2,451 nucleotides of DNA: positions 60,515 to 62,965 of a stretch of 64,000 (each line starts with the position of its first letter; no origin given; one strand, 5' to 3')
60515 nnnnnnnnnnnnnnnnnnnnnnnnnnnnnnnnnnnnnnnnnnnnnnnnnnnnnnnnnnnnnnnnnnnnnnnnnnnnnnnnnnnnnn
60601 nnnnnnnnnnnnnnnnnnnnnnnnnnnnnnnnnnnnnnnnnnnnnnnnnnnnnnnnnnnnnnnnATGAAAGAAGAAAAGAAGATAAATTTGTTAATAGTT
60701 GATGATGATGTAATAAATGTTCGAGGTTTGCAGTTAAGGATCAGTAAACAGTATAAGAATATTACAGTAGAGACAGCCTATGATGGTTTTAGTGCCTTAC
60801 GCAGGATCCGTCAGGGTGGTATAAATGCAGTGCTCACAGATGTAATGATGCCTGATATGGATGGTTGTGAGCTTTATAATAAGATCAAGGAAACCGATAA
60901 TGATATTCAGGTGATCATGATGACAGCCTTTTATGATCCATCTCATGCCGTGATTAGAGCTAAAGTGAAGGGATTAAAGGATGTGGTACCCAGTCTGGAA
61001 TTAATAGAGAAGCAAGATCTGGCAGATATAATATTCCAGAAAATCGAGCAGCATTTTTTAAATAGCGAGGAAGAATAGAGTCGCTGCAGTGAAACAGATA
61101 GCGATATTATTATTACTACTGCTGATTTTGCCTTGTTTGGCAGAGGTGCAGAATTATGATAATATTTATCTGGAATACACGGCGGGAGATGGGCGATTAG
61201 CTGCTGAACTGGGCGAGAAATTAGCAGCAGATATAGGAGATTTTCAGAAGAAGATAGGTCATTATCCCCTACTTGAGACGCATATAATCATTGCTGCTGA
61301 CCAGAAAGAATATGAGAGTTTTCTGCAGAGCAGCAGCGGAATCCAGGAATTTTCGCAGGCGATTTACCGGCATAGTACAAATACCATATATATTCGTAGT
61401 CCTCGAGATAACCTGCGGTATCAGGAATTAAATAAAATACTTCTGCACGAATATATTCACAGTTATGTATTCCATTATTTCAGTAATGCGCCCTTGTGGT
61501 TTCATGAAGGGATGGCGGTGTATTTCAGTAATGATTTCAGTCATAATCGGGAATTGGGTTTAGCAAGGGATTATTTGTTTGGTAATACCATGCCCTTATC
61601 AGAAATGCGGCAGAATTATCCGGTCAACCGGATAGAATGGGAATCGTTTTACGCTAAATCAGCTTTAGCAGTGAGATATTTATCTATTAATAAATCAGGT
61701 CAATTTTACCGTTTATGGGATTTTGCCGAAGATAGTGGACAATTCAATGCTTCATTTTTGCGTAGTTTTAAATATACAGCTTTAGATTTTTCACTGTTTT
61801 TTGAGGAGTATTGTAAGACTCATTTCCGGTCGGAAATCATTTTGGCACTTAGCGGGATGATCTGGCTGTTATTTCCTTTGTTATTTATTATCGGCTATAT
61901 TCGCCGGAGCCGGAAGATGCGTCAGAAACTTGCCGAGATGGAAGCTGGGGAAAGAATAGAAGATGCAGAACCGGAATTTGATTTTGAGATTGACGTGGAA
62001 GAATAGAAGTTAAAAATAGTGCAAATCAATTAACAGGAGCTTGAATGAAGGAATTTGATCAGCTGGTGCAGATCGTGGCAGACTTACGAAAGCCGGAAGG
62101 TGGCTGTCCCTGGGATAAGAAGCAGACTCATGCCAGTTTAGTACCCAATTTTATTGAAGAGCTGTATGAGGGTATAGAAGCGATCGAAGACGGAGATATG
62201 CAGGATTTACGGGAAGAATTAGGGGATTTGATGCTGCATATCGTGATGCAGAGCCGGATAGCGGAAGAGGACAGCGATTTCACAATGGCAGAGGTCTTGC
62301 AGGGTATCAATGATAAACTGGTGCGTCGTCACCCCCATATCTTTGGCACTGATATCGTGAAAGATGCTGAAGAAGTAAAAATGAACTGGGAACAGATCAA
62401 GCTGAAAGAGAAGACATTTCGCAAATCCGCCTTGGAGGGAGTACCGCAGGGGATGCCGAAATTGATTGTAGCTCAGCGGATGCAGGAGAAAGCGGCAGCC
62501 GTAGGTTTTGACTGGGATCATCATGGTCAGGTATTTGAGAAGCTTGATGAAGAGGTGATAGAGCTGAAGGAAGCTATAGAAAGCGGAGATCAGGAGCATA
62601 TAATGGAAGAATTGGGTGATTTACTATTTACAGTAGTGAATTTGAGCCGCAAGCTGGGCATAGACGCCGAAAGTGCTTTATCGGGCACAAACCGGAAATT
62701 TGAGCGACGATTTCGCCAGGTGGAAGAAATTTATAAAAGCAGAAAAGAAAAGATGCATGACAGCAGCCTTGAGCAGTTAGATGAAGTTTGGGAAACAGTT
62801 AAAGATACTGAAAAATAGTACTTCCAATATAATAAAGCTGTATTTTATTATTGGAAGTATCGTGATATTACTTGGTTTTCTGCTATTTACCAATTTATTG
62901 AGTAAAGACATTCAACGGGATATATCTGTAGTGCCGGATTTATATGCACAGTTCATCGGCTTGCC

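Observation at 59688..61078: UvrC N-terminal-half homologue with a degenerate GIY-YIG motif, translationally coupled to a stand-alone receiver domain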

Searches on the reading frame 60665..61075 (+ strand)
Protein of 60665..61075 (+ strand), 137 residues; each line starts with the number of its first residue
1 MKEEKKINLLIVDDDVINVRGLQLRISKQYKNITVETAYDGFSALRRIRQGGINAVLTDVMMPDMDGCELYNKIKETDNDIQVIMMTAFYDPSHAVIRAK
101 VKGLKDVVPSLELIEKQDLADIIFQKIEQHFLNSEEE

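Call 3: search_protein_families(library=pfam, proteins=[window:60665-61075:+], max_evalue=1)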
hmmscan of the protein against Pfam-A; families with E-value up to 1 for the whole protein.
window:60665-61075:+ (137 aa): 1 family
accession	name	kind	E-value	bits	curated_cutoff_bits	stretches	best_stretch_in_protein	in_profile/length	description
PF00072.30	Response_reg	-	2e-19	70.2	30.2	1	10-108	2-97/111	Response regulator receiver domain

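Call 4: search_protein_families(library=ncbifam, proteins=[window:60665-61075:+], max_evalue=1)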
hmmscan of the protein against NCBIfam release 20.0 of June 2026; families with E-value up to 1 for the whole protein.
window:60665-61075:+ (137 aa): 88 families (the best 25 are shown)
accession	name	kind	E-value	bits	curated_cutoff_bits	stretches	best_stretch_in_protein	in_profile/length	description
NF007135.0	PRK09581.1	equivalog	1.3e-16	60.4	474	1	8-104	4-95/457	PleD family two-component system response regulator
NF008099.0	PRK10841.1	equivalog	2e-13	49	920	1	3-88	821-904/949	two-component system sensor histidine kinase RcsC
NF041733.1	resp_reg_CseB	equivalog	2.2e-13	50.1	350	1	9-99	3-89/228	two-component system response regulator CseB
NF007689.0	PRK10365.1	equivalog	6.2e-13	48.3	760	1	4-115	3-112/441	sigma-54-dependent response regulator transcription factor ZraR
NF008469.0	PRK11361.1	equivalog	2.2e-12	46.4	714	1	8-109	6-105/461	acetoacetate metabolism transcriptional regulator AtoC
TIGR01818.1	ntrC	equivalog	3.4e-12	45.9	558.6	1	10-103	2-92/463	nitrogen regulation protein NR(I)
NF011695.0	PRK15115.1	equivalog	5.3e-12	45.2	763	1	2-103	2-100/445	two-component system response regulator GlrR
NF001965.0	PRK00742.1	subfamily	2.1e-11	43.7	293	1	5-128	2-128/357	chemotaxis-specific protein-glutamate methyltransferase CheB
NF052596.1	RR_EAL_PvrR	equivalog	4.1e-11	42.1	580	1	5-89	2-85/398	response regulator cyclic di-GMP phosphodiesterase PvrR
NF007901.0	PRK10610.1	equivalog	4.4e-11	43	189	1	4-94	3-94/129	chemotaxis response regulator CheY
NF009206.0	PRK12555.1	subfamily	5e-11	42.1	342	1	7-129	1-126/340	chemotaxis-specific protein-glutamate methyltransferase CheB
NF045944.1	ResRegRpaBCyano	equivalog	5.7e-11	42.2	330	1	10-93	1-81/229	response regulator transcription factor RpaB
NF006900.1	PRK09390.1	equivalog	1e-10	41.5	255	1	6-108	4-103/203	response regulator FixJ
NF007969.0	PRK10693.1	equivalog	3.8e-10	39.3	329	1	8-108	9-106/337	two-component system response regulator RssB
NF051850.1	RespRegRprY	equivalog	4.3e-10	39.4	370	1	4-88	2-84/234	response regulator transcription factor RprY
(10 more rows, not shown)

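Call 76: search_protein_families(library=padloc, proteins=[window:60665-61075:+], max_evalue=0.01)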
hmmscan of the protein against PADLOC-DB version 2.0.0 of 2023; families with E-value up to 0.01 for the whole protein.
window:60665-61075:+ (137 aa): 1 family
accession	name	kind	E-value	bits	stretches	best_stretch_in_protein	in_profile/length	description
PDLC04725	PDC-M60B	-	0.0017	16.2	1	6-67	3-64/158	-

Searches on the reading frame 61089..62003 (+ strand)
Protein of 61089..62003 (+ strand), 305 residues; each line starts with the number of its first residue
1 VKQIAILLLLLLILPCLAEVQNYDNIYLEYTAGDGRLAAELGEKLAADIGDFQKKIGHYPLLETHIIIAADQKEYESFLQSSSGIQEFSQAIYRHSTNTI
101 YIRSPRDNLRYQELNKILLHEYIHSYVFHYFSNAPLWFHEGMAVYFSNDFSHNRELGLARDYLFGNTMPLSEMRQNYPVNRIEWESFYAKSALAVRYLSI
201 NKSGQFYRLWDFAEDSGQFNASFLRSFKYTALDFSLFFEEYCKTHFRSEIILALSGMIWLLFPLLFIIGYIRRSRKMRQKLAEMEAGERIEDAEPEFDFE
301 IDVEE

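Call 3: search_protein_families(library=pfam, proteins=[window:61089-62003:+], max_evalue=1)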
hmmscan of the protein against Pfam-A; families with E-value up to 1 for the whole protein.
window:61089-62003:+ (305 aa): 2 families
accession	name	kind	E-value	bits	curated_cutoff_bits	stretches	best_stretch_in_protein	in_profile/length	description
PF10263.15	SprT-like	-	0.0017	18.6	25.6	1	98-132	44-79/108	SprT-like family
PF04450.18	BSP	-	0.0018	18.5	23.8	1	95-146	84-134/207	Peptidase of plants and bacteria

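Call 4: search_protein_families(library=ncbifam, proteins=[window:61089-62003:+], max_evalue=1)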
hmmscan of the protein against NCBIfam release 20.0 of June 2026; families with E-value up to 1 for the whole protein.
window:61089-62003:+ (305 aa): 1 family
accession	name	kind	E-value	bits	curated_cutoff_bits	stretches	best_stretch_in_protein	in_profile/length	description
NF033876.2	flagella_HExxH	equivalog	0.0027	17.2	205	1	110-200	125-212/384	flagellinolysin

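Call 76: search_protein_families(library=padloc, proteins=[window:61089-62003:+], max_evalue=0.01)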
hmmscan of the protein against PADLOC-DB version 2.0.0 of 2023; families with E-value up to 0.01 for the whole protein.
window:61089-62003:+ (305 aa): 0 families

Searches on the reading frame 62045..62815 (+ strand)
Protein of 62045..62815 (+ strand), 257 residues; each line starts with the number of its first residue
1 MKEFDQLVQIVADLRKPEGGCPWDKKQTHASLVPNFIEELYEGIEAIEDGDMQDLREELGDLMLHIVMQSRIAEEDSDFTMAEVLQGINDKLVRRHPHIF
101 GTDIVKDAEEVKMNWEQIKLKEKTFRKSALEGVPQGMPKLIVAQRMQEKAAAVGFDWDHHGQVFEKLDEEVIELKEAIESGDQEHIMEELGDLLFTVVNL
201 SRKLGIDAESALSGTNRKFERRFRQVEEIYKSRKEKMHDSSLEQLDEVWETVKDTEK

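Call 3: search_protein_families(library=pfam, proteins=[window:62045-62815:+], max_evalue=1)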
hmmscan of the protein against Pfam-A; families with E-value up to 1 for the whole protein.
window:62045-62815:+ (257 aa): 10 families
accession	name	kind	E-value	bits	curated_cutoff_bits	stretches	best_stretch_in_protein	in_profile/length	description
PF03819.22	MazG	-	5.1e-39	132.8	22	2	27-100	1-74/74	MazG nucleotide pyrophosphohydrolase domain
PF01503.22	PRA-PH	-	1.4e-11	45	21.3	2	156-211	23-78/86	Phosphoribosyl-ATP pyrophosphohydrolase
PF12643.12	MazG-like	-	4e-05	24.2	27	1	171-213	15-60/85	MazG-like family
PF20271.3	CATASP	-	0.0026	18.1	29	0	157-193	12-48/86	CATRA-Associated Small Protein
PF14276.11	DUF4363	-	0.0049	17.3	27.5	1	163-201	59-97/107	Domain of unknown function (DUF4363)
PF22743.2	PspAA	-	0.0057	17.3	27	1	163-204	20-58/92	PspA-Associated protein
PF09537.16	DUF2383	-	0.025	15.1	30.8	1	143-190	47-94/111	Domain of unknown function (DUF2383)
PF25393.1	LTM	-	0.04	14.3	27.5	1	172-184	4-16/42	LUBAC thetering domain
PF23191.1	WH_MCM3_C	-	0.067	13.8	27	1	64-102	15-51/77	MCM3-like, winged helix domain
PF25101.1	Spectrin_7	-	0.19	12.5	27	1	218-255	5-42/99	Animal spectrin repeats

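Call 76: search_protein_families(library=padloc, proteins=[window:62045-62815:+], max_evalue=0.01)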
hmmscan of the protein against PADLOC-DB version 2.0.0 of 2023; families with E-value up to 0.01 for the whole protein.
window:62045-62815:+ (257 aa): 0 families
